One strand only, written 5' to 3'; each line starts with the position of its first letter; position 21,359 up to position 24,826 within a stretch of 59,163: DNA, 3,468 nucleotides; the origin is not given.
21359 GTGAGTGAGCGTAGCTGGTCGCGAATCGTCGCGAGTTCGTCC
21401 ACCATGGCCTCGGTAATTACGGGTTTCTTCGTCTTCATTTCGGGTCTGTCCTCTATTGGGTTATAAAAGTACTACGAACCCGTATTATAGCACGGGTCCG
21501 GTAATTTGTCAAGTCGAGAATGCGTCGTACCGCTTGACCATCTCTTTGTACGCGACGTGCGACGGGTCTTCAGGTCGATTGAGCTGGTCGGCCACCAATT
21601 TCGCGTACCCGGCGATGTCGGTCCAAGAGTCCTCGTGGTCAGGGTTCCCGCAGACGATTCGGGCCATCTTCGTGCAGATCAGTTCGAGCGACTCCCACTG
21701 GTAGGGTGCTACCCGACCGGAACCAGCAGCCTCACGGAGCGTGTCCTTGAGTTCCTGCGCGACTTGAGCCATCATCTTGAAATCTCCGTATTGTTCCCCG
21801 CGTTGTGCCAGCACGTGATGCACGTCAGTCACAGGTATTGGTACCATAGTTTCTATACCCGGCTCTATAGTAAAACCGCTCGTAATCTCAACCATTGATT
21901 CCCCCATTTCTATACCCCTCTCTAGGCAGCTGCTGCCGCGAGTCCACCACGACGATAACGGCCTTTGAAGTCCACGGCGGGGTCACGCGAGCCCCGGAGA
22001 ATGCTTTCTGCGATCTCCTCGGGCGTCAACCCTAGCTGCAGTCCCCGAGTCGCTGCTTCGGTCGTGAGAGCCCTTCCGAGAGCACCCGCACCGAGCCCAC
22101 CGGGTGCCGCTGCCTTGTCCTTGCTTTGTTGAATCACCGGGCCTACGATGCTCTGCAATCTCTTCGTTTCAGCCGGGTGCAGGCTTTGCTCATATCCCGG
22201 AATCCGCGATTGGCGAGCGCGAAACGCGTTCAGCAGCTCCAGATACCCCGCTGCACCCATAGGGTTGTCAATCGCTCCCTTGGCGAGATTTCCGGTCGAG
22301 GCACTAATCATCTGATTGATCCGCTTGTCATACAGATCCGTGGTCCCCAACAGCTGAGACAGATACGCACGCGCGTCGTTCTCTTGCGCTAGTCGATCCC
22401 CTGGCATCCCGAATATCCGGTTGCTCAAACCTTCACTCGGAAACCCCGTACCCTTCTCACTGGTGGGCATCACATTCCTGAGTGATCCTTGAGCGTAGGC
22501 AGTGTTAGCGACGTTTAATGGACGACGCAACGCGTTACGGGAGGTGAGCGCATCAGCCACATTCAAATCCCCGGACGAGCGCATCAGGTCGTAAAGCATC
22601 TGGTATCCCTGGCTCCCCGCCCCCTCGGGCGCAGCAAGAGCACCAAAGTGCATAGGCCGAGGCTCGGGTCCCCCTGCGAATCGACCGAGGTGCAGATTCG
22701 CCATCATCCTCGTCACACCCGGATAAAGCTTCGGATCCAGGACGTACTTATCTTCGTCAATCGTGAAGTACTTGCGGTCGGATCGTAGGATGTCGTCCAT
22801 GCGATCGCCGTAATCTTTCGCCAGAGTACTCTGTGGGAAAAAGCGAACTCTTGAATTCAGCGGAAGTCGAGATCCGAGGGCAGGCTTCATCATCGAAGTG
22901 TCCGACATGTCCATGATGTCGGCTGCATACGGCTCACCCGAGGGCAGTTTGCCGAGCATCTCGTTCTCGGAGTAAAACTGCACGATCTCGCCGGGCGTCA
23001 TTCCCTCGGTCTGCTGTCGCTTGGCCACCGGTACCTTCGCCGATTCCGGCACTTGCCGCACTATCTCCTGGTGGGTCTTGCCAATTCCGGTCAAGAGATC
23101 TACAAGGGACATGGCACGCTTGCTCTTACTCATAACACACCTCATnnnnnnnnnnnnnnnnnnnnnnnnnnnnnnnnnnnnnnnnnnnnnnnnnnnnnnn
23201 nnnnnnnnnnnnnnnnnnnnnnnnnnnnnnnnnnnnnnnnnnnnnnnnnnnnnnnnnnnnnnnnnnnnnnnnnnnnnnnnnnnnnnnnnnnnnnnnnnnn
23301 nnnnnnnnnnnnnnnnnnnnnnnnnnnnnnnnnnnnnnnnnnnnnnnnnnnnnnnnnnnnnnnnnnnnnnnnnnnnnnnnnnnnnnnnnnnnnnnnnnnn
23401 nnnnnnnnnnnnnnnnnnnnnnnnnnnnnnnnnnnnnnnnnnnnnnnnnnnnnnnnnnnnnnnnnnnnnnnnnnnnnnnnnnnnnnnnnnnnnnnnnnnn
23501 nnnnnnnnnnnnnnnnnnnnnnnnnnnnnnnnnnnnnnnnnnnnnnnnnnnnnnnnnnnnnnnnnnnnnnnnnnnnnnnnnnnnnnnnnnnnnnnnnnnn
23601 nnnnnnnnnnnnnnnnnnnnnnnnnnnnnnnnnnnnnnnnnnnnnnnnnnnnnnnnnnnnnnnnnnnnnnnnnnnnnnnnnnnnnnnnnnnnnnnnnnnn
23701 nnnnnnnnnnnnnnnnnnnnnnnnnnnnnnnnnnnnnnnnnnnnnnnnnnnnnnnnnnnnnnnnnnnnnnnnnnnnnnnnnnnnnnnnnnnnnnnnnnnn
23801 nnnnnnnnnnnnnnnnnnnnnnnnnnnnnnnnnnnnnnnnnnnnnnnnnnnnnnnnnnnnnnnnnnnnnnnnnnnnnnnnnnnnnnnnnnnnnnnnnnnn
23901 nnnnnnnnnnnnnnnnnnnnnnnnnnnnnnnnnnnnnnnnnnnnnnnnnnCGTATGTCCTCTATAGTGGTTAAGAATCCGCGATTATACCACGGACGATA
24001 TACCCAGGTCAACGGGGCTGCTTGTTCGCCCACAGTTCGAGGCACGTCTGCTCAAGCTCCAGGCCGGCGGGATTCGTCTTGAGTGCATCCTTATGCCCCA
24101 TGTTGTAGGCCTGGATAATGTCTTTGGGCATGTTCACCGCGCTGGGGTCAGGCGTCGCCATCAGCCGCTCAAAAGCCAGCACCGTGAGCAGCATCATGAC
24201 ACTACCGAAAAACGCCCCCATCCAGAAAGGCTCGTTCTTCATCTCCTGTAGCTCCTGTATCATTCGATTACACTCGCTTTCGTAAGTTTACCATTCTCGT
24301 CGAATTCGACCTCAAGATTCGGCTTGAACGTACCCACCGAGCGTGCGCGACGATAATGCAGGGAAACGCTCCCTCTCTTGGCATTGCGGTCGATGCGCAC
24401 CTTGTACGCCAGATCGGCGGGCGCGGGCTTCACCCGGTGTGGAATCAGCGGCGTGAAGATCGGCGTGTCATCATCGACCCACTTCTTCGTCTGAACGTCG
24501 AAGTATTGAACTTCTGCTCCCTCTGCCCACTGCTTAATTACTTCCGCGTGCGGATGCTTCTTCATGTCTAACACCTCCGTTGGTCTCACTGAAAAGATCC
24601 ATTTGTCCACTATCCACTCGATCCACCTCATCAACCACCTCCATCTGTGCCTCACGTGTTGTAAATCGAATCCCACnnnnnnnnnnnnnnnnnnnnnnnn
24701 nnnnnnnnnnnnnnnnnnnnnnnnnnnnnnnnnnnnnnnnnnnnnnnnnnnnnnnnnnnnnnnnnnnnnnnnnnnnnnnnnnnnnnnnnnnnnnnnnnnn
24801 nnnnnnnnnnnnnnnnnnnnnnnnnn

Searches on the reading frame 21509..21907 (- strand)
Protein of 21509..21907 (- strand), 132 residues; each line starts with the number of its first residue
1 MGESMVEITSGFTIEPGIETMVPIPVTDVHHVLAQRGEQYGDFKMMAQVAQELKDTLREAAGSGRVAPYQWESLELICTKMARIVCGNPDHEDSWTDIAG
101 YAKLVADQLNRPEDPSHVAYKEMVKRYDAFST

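Call 18: search_protein_families(library=phrogs, proteins=[window:21509-21907:-], max_evalue=0.001)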
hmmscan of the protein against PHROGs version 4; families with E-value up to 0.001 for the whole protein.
window:21509-21907:- (132 aa): 6 families
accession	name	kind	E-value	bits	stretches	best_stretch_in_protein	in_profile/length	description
phrog_16943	-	unknown function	6.5e-25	89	1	27-111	2-86/166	-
phrog_17775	-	unknown function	2.9e-22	80.5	1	20-110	68-159/163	-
phrog_474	-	other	2.2e-19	71.4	1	31-116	139-218/274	phosphofructokinase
phrog_37386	-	unknown function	2.7e-07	31.8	1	34-105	99-170/179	-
phrog_1167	-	other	1.3e-05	26.5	1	77-114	54-89/169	phosphofructokinase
phrog_6328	-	unknown function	7.7e-05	24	1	77-107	211-240/249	-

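Call 36: search_protein_families(library=pfam, proteins=[window:21509-21907:-], max_evalue=0.05)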
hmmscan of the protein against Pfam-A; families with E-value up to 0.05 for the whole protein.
window:21509-21907:- (132 aa): 1 family
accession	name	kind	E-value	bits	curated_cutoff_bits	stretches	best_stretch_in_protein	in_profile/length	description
PF19905.4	DUF6378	-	4.8e-08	33.6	27.1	1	32-106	10-78/81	Domain of unknown function (DUF6378)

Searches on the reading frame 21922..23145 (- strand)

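Call 18: search_protein_families(library=phrogs, proteins=[window:21922-23145:-], max_evalue=0.001)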
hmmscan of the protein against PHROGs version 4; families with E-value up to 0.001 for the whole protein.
window:21922-23145:- (407 aa): 0 families

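Call 35: search_protein_families(library=pfam, proteins=[window:21922-23145:-], max_evalue=0.05)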
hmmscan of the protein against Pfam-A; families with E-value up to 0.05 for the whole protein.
window:21922-23145:- (407 aa): 1 family
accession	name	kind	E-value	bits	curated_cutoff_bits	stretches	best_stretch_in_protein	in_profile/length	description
PF16675.10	FOXO_KIX_bdg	-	0.038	14.8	27.2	0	56-98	32-74/80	KIX-binding domain of forkhead box O, CR2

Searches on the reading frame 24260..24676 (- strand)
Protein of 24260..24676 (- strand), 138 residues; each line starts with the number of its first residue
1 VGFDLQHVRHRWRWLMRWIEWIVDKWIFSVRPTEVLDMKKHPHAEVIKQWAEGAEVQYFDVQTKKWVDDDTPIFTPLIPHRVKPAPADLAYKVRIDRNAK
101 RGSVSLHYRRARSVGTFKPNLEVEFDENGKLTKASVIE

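Call 18: search_protein_families(library=phrogs, proteins=[window:24260-24676:-], max_evalue=0.001)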
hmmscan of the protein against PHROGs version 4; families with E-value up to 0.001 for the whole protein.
window:24260-24676:- (138 aa): 1 family
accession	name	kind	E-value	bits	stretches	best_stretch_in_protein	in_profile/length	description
phrog_13152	-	unknown function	1e-06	29.9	1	30-87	64-121/171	-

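Call 36: search_protein_families(library=pfam, proteins=[window:24260-24676:-], max_evalue=0.05)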
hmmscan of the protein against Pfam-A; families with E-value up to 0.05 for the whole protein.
window:24260-24676:- (138 aa): 0 families
